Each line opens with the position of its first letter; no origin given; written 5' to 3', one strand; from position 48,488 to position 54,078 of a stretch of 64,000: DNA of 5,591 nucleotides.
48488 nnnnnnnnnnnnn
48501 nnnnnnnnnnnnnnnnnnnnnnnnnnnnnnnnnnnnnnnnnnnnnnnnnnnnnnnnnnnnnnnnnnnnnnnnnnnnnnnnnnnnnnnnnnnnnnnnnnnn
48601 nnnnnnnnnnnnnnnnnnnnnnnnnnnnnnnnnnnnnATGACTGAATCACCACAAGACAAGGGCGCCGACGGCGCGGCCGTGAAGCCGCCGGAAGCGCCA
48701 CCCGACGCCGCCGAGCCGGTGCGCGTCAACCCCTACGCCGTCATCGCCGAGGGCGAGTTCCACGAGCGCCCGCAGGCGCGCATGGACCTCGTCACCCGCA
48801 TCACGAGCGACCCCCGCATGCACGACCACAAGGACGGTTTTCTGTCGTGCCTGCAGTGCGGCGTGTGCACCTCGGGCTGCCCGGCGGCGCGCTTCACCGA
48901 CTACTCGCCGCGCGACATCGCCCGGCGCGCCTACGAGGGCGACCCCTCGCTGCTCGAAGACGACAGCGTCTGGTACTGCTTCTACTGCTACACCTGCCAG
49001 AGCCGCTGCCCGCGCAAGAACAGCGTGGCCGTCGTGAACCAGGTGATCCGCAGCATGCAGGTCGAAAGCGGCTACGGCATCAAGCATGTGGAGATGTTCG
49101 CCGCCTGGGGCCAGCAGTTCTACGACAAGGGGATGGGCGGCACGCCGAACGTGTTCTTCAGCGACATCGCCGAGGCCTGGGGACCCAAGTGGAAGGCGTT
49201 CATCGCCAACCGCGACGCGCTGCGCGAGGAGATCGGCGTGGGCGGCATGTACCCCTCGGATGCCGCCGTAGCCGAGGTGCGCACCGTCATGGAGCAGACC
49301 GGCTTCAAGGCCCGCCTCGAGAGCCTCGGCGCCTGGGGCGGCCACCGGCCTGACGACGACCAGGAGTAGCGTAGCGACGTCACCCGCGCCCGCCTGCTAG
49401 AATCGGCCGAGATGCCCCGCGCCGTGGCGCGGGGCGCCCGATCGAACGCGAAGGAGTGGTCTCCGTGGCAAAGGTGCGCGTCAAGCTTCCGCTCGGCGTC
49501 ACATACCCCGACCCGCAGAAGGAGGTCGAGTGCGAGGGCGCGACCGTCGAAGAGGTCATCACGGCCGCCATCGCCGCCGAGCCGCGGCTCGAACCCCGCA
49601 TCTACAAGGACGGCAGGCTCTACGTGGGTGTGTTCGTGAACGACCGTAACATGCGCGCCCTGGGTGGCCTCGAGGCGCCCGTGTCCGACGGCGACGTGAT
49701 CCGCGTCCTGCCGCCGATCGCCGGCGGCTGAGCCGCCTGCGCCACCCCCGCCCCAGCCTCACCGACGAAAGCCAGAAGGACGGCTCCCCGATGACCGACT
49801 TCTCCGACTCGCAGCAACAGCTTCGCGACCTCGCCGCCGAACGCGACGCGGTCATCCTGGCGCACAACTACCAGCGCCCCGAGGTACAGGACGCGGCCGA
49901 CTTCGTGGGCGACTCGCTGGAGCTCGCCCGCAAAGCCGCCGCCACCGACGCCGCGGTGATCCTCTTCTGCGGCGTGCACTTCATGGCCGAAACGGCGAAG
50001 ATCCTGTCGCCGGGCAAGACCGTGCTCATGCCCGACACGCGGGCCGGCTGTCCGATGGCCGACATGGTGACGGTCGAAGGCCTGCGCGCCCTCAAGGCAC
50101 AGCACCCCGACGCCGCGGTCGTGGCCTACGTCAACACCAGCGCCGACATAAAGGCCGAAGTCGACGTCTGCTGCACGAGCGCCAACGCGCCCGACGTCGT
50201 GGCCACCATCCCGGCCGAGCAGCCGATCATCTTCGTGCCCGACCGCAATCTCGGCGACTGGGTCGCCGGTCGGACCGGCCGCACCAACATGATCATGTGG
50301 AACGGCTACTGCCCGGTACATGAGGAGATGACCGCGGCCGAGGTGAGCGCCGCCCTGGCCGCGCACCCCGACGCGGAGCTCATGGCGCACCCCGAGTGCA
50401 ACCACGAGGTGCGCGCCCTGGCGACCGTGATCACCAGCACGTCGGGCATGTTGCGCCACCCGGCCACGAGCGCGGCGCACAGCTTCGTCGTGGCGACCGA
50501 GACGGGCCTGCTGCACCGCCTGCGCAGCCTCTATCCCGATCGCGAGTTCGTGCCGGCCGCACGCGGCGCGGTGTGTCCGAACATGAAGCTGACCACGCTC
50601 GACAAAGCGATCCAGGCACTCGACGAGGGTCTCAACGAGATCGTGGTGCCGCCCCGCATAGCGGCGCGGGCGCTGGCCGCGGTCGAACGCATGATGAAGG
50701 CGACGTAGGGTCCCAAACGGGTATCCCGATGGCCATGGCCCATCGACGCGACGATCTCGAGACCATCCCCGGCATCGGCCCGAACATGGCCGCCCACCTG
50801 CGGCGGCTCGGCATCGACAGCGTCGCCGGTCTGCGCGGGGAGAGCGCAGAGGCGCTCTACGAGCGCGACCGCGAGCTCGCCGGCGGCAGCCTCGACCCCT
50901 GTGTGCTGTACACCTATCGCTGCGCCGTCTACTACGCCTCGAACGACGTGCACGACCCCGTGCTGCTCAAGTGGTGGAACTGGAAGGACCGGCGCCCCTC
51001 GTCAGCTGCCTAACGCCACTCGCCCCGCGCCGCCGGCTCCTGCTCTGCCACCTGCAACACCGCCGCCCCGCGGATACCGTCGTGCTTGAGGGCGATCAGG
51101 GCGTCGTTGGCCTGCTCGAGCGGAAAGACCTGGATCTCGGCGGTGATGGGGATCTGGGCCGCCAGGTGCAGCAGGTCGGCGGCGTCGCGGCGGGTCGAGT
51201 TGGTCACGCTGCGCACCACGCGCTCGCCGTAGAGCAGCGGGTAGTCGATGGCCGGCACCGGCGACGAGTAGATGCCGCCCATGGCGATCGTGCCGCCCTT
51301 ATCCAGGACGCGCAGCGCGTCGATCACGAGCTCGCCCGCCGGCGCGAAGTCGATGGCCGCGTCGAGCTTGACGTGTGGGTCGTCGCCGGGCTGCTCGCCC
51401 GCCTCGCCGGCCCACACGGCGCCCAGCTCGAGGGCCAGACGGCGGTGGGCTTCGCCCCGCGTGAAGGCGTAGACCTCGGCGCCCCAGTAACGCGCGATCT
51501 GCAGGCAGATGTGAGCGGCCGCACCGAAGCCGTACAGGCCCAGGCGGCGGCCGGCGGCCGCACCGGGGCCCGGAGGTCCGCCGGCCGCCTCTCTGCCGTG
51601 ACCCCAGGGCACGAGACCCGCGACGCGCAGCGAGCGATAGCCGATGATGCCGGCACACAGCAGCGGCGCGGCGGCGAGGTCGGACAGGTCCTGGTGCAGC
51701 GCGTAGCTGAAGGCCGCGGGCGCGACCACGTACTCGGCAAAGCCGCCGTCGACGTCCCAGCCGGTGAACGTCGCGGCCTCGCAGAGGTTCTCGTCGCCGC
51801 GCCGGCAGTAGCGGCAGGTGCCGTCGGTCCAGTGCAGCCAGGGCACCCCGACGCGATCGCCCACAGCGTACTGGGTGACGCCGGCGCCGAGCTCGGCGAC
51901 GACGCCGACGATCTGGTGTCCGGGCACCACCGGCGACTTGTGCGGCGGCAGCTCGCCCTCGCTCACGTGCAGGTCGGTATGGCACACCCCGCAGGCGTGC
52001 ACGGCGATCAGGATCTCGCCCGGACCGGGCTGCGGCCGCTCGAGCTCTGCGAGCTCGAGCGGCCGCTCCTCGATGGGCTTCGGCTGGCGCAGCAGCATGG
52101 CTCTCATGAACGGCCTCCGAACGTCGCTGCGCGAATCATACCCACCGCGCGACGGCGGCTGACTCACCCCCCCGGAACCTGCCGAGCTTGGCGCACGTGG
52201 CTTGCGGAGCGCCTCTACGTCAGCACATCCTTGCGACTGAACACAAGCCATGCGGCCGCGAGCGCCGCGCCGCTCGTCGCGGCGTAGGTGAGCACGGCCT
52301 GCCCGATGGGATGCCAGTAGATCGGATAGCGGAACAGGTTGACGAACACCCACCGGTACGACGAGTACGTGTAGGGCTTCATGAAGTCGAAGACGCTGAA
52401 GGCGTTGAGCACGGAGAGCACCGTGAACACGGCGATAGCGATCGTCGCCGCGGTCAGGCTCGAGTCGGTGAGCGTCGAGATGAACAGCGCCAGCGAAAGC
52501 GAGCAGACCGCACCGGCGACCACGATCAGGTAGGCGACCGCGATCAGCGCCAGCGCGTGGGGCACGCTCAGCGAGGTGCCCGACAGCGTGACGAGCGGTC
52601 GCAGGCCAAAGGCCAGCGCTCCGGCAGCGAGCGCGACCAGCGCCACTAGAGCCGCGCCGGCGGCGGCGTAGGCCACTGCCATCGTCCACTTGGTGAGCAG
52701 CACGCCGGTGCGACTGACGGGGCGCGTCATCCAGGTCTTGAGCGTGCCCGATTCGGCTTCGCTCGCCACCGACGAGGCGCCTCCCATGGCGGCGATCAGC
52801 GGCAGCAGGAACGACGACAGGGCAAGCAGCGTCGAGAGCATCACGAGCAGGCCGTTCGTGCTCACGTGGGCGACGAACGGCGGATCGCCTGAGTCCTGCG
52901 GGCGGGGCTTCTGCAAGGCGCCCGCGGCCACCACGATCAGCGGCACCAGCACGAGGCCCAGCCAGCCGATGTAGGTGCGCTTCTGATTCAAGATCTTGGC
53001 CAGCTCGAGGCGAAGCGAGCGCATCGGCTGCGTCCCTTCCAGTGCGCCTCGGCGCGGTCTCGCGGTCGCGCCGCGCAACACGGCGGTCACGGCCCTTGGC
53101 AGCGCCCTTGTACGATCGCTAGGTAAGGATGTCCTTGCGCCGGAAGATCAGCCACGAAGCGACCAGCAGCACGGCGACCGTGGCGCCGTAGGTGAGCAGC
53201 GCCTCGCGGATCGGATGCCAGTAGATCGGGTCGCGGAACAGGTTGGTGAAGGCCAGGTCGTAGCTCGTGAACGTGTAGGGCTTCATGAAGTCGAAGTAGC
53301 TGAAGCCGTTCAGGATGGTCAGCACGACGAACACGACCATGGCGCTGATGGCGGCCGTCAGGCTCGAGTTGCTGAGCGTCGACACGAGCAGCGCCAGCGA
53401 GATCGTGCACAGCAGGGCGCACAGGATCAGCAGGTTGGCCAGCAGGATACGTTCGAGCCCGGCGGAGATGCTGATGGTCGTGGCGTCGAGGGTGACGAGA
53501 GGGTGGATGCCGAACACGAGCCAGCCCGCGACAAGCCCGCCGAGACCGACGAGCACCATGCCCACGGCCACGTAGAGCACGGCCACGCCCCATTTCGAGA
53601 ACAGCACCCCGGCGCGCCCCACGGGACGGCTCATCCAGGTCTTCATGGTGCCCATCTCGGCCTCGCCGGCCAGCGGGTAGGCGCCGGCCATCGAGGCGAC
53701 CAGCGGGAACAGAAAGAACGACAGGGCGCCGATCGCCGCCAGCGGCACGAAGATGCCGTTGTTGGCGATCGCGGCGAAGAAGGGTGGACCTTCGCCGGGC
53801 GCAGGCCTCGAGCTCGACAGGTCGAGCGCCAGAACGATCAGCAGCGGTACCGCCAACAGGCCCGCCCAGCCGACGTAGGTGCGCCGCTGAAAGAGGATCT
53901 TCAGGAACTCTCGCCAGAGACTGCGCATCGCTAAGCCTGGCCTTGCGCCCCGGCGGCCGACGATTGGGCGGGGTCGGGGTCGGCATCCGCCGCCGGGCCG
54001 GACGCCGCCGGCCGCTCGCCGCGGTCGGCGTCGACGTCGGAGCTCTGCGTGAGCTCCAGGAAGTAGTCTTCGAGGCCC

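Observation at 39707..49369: Seven-gene Hdr/Mvh-type cluster with two HdrA paralogues, a GltD/NfnB-like NAD(P)H module, and no hydrogenase or formate dehydrogenase partner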

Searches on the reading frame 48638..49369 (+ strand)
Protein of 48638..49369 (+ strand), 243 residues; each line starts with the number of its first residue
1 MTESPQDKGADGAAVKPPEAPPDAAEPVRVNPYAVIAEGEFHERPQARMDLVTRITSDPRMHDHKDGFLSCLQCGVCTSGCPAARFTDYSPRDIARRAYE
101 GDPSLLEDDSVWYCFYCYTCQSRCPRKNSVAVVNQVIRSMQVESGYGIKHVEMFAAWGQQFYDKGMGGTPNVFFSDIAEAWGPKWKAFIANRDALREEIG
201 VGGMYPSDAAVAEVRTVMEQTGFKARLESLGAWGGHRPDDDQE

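Call 4: search_protein_families(library=pfam, proteins=[window:48638-49369:+], max_evalue=0.01)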
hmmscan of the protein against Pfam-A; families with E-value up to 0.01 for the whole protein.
window:48638-49369:+ (243 aa): 7 families
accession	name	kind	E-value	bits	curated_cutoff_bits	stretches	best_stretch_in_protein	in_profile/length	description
PF13183.11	Fer4_8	-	9.5e-10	39.3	27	1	70-127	4-67/68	4Fe-4S dicluster domain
PF13534.11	Fer4_17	-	1.8e-07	32.1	22.2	1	70-126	1-58/61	4Fe-4S dicluster domain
PF13237.11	Fer4_10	-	3.3e-07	30.6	25.5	1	70-125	8-53/53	4Fe-4S dicluster domain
PF13187.11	Fer4_9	-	9e-07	29.3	27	1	71-127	2-50/52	4Fe-4S dicluster domain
PF12838.12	Fer4_7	-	2.8e-05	24.9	27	1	71-127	2-51/52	4Fe-4S dicluster domain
PF13484.11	Fer4_16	-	0.00032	21.9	30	1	71-126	2-65/66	4Fe-4S double cluster binding domain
PF17179.9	Fer4_22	-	0.0068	17.7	27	0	44-83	54-93/95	4Fe-4S dicluster domain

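Call 8: search_protein_families(library=ncbifam, proteins=[window:48638-49369:+], max_evalue=0.001)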
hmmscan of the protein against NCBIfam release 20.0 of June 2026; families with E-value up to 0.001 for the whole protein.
window:48638-49369:+ (243 aa): 14 families
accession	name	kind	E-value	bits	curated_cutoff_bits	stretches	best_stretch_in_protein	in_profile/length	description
NF041890.1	hdrC_Methbact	equivalog_domain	2.4e-60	203.4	270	1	47-230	8-190/192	ferredoxin:CoB-CoM heterodisulfide reductase subunit HdrC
NF041779.1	hetero_SS_HdrC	equivalog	2.7e-48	164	350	1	67-230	29-191/198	ferredoxin:CoB-CoM heterodisulfide reductase subunit HdrC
TIGR03290.1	CoB_CoM_SS_C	equivalog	3.3e-21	75.8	160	1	70-149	3-83/144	CoB--CoM heterodisulfide reductase subunit C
NF038018.1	qmoC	equivalog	1.1e-08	34.9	300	1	70-149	19-99/360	quinone-interacting membrane-bound oxidoreductase complex subunit QmoC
NF008369.0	PRK11168.1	equivalog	4.2e-08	32.5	278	1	67-144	9-90/401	anaerobic glycerol-3-phosphate dehydrogenase subunit C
NF009226.0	PRK12576.1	equivalog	6.8e-06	25.6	344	1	68-140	153-236/317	succinate dehydrogenase/fumarate reductase iron-sulfur subunit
TIGR00384.1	dhsB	subfamily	8.6e-06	25.4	88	1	54-128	125-212/222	succinate dehydrogenase and fumarate reductase iron-sulfur protein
NF004616.0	PRK05950.1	subfamily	1.6e-05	24.2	228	0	61-143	139-235/238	succinate dehydrogenase iron-sulfur subunit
NF004898.0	PRK06259.1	equivalog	1.7e-05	23.6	385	1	67-150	132-225/488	fumarate reductase (CoM/CoB) subunit TfrB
NF042909.1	FMH_DH_FwdF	exception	8.7e-05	21.8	375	1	70-128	56-115/336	tungsten-dependent formylmethanofuran dehydrogenase subunit FwdF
TIGR00314.1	cdhA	equivalog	0.00014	19.8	781.3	1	70-136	400-459/784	CO dehydrogenase/acetyl-CoA synthase complex subunit alpha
NF004539.0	PRK05888.1-5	equivalog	0.00026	20.7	225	1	45-130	37-118/162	NADH-quinone oxidoreductase subunit NuoI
TIGR01971.1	NuoI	subfamily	0.00029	20.4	113.05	1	45-127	19-96/121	NADH-quinone oxidoreductase, chain I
TIGR03379.1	glycerol3P_GlpC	equivalog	0.00029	19.7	279.9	1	67-137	3-77/397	anaerobic glycerol-3-phosphate dehydrogenase subunit GlpC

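Call 32: search_solved_structures(query=window:48638-49369:+, max_evalue=0.001, show_alignments=1)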
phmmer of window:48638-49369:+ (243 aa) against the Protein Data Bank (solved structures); distinct sequences matched with E-value up to 0.001: 6.
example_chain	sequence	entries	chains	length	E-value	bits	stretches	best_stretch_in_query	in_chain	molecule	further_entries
5odc_C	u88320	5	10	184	3.2e-19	72.4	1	66-158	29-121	Heterodisulfide reductase, subunit C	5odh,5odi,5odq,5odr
9sfi_E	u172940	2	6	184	3.5e-19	72.3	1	68-156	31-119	H(2)/formate:CoB-CoM heterodisulfide,ferredoxin reductase subunit C2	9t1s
8rvv_C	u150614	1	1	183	6e-17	65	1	66-146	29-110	H(2):CoB-CoM heterodisulfide,ferredoxin reductase subunit C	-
8rvu_c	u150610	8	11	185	7e-17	64.8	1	66-146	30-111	H(2):CoB-CoM heterodisulfide,ferredoxin reductase subunit C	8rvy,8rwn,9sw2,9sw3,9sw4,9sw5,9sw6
7bkb_C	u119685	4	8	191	2.2e-11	46.8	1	70-145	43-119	CoB--CoM heterodisulfide reductase subunit C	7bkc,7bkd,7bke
8qby_I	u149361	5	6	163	0.00024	23.7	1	46-127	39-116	NADH-quinone oxidoreductase subunit I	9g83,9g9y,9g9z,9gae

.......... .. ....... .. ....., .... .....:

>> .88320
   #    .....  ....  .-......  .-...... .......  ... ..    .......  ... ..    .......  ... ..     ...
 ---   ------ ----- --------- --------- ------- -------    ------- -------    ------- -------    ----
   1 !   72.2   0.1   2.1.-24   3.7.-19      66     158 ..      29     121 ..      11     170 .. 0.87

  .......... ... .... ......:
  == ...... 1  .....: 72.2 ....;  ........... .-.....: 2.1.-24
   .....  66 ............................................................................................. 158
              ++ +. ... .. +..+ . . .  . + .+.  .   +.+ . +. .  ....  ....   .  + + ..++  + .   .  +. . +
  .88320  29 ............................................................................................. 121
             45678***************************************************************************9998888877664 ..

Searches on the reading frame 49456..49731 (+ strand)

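Call 7: search_protein_families(library=pfam, proteins=[window:49456-49731:+], max_evalue=0.001)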
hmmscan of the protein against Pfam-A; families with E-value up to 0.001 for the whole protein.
window:49456-49731:+ (91 aa): 1 family
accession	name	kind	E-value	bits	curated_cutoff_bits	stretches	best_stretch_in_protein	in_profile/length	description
PF02597.26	ThiS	-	7.7e-11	42.8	22.5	1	21-91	14-76/76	ThiS family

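Call 51: search_protein_families(library=ncbifam, proteins=[window:49456-49731:+], max_evalue=0.00001)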
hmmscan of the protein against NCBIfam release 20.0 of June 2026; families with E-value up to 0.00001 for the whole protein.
window:49456-49731:+ (91 aa): 2 families
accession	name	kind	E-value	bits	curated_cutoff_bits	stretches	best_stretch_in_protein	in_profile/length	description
NF041918.1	SAMP1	equivalog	3.4e-12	46.7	60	1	23-91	17-91/91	ubiquitin-like small modifier protein 1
TIGR01687.1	moaD_arch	subfamily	1.1e-11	45.1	49.5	1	21-91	17-88/88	MoaD family protein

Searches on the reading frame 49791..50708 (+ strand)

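Call 7: search_protein_families(library=pfam, proteins=[window:49791-50708:+], max_evalue=0.001)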
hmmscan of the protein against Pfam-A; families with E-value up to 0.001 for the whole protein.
window:49791-50708:+ (305 aa): 1 family
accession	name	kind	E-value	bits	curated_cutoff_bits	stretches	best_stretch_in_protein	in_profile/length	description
PF02445.21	NadA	-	2.1e-120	401.7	27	1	10-303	2-295/295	Quinolinate synthetase A protein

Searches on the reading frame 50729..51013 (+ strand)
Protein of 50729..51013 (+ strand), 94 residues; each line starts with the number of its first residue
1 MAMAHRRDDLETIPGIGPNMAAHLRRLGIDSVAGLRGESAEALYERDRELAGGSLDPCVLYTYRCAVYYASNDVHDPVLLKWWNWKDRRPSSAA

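Call 7: search_protein_families(library=pfam, proteins=[window:50729-51013:+], max_evalue=0.001)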
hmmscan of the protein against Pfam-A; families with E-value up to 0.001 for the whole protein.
window:50729-51013:+ (94 aa): 3 families
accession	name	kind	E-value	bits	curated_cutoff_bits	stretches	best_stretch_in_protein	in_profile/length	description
PF11731.14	Cdd1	-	8.1e-26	90.5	25.5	1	6-89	4-84/86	Pathogenicity locus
PF14520.12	HHH_5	-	2.9e-05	24.9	27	1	8-44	2-38/57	Helix-hairpin-helix domain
PF00633.29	HHH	-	0.00089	19.4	24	0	6-24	9-27/30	Helix-hairpin-helix motif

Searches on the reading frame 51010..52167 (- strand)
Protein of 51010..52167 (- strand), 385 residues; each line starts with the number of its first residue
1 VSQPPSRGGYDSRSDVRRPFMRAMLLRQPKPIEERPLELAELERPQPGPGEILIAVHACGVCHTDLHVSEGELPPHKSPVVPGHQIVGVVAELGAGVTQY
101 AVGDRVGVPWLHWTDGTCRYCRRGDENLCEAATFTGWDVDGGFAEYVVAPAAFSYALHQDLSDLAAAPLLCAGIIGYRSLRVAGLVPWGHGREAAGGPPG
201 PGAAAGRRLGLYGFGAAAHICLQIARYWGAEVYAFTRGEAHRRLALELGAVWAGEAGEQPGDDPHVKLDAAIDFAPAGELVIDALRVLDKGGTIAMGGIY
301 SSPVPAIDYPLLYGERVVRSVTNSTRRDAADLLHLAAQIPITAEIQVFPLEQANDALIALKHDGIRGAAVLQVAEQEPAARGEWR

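Call 7: search_protein_families(library=pfam, proteins=[window:51010-52167:-], max_evalue=0.001)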
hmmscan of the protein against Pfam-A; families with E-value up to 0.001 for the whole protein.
window:51010-52167:- (385 aa): 2 families
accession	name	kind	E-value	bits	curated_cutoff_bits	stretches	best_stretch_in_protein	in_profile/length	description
PF08240.17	ADH_N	-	8.3e-32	110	23.5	1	48-155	1-100/104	Alcohol dehydrogenase GroES-like domain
PF00107.32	ADH_zinc_N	-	4.6e-11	43.2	31.8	1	219-337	4-128/129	Zinc-binding dehydrogenase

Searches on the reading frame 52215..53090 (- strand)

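Call 7: search_protein_families(library=pfam, proteins=[window:52215-53090:-], max_evalue=0.001)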
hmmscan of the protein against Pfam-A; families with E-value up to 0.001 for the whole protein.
window:52215-53090:- (291 aa): 3 families
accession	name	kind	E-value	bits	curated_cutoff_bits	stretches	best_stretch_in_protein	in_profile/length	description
PF12679.13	ABC2_membrane_2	-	3.5e-21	76.1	27.2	1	29-273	7-246/283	ABC-2 family transporter protein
PF12730.13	ABC2_membrane_4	-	1.2e-10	42.1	27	1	26-218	2-172/179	ABC-2 family transporter protein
PF12698.13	ABC2_membrane_3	-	1.5e-07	31.2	31.6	1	85-249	161-303/347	ABC-2 family transporter protein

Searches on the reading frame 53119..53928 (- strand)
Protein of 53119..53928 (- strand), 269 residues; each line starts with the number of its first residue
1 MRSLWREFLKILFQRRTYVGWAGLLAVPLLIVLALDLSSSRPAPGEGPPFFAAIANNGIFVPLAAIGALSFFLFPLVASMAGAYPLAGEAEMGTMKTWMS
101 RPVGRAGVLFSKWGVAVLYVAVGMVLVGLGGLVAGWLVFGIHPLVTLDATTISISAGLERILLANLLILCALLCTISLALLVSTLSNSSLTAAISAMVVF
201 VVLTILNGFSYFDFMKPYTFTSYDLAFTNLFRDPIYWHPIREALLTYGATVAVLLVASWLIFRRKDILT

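Call 7: search_protein_families(library=pfam, proteins=[window:53119-53928:-], max_evalue=0.001)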
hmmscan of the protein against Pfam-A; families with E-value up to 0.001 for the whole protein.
window:53119-53928:- (269 aa): 2 families
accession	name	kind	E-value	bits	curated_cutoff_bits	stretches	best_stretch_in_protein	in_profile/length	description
PF12679.13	ABC2_membrane_2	-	3.3e-16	59.8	27.2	1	61-266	72-282/283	ABC-2 family transporter protein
PF12730.13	ABC2_membrane_4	-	4.1e-11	43.6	27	1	4-200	2-176/179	ABC-2 family transporter protein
